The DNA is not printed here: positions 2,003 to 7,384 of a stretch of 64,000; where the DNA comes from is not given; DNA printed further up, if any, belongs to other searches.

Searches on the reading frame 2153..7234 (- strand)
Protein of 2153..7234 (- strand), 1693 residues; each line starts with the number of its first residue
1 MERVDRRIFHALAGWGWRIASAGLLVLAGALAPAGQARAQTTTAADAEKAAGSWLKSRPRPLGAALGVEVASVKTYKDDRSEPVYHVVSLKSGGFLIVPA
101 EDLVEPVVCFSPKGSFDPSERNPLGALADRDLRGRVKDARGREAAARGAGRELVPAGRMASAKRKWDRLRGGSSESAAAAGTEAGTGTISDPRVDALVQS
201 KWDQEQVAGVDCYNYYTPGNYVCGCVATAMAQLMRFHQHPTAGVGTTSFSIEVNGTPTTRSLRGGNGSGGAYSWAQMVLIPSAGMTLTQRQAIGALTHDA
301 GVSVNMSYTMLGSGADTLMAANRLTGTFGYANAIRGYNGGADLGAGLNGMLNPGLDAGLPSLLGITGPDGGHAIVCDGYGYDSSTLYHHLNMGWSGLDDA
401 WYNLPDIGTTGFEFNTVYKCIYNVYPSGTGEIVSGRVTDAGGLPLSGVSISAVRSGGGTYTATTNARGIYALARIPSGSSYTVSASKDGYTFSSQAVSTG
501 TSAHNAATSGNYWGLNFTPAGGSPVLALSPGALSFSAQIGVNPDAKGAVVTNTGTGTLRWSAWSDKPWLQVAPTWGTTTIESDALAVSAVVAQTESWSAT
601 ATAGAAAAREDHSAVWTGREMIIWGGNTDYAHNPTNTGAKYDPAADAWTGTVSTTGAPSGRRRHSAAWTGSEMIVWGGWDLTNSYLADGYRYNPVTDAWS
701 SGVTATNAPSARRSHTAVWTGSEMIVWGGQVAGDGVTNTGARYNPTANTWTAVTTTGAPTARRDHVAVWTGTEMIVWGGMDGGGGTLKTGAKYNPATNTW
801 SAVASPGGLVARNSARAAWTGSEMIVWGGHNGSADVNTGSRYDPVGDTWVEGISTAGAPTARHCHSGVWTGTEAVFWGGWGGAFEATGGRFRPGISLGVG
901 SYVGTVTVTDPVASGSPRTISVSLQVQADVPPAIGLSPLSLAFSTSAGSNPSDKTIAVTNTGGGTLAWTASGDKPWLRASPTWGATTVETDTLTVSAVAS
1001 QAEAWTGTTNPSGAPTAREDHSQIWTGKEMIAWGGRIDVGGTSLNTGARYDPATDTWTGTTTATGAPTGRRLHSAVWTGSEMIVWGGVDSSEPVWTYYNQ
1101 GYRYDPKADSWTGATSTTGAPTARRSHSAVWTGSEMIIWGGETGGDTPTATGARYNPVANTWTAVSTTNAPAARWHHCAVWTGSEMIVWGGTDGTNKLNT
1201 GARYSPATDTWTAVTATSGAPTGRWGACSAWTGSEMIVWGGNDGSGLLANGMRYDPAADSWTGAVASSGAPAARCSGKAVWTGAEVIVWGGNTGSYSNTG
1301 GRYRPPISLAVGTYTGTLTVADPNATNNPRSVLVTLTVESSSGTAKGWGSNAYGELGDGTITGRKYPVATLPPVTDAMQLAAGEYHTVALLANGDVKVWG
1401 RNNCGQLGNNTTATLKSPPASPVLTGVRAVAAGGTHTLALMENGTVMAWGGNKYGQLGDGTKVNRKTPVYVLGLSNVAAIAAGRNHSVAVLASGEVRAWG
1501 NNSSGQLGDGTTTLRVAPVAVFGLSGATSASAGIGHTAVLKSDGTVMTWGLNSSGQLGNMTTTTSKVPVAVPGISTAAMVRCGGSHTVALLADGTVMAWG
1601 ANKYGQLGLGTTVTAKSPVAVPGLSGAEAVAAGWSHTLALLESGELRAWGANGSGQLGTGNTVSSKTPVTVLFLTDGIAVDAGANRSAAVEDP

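Call 79: search_protein_families(library=pfam, proteins=[window:2153-7234:-], max_evalue=0.00001)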
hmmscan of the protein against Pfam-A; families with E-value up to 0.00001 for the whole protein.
window:2153-7234:- (1693 aa): 15 families
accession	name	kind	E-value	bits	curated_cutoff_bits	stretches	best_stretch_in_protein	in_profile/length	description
PF25390.1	WD40_RLD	-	1.9e-84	284.5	150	1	1347-1688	4-362/363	RCC1-like domain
PF24681.1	Kelch_KLHDC2_KLHL20_DRC7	-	7.7e-79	264.5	50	4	1126-1297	1-178/221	KLHDC2/KLHL20/DRC7 Kelch-repeats domain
PF24981.1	Beta-prop_ATRN-LZTR1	-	4.8e-75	252.9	50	4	587-833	17-283/289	Attractin/LZTR1 beta-propeller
PF00415.24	RCC1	-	9.3e-69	228.3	21.7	6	1593-1640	1-50/50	Regulator of chromosome condensation (RCC1) repeat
PF13540.12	RCC1_2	-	1.3e-62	206.6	22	6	1427-1456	1-30/30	Regulator of chromosome condensation (RCC1) repeat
PF01640.23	Peptidase_C10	-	1.9e-39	136.4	26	1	211-402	5-194/194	Peptidase C10 family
PF01344.31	Kelch_1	-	6.6e-28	96.3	20.1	0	761-806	1-45/46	Kelch motif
PF13415.12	Kelch_3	-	3.6e-20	72.1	22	0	670-718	1-46/48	Galactose oxidase, central domain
PF25384.1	Alsin_RLD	-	3.7e-13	50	100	0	1430-1510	225-310/405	Alsin RCC1-like domain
PF13620.12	CarboxypepD_reg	-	1.1e-10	42.1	32.3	1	433-496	2-65/82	Carboxypeptidase regulatory-like domain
PF13734.11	Inhibitor_I69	-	8.3e-10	39.5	25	1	39-122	1-84/98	Spi protease inhibitor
PF13964.12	Kelch_6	-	9.2e-09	35.4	25.3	0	1084-1112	16-41/50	Kelch motif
PF13854.13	Kelch_HCF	-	1.2e-07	31.7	113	0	998-1144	165-327/345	Host cell factor, Kelch-repeats domain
PF19190.6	BACON_2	-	2.7e-07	30.9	25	0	936-1009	4-75/94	Viral BACON domain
PF13715.12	CarbopepD_reg_2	-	1.2e-06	28.8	32.2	0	433-502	1-67/88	CarboxypepD_reg-like domain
